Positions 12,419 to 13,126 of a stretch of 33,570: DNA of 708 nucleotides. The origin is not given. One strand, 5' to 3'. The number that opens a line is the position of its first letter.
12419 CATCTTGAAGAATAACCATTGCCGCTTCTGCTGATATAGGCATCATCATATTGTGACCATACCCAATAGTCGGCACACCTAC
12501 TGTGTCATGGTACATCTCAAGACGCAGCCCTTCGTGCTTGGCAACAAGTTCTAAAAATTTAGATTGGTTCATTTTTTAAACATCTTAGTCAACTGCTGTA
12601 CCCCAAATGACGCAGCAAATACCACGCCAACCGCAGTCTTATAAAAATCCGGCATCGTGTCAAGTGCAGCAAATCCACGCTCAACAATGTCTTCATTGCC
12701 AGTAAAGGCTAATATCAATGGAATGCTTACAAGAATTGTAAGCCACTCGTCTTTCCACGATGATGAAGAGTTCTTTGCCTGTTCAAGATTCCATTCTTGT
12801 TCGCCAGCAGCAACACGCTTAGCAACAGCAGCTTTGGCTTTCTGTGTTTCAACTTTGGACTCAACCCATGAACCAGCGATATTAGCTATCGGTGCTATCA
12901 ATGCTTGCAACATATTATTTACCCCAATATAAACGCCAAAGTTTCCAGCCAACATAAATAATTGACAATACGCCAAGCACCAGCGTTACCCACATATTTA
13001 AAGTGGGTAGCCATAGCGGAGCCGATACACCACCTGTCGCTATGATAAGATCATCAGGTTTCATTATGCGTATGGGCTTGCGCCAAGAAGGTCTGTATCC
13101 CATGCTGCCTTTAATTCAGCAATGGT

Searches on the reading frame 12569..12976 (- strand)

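Call 22: search_protein_families(library=phrogs, proteins=[window:12569-12976:-], max_evalue=0.001)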
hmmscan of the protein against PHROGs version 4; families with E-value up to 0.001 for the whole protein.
window:12569-12976:- (135 aa): 1 family
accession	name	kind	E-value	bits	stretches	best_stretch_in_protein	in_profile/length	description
phrog_2524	-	unknown function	2.9e-31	109.1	1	21-135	3-127/142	-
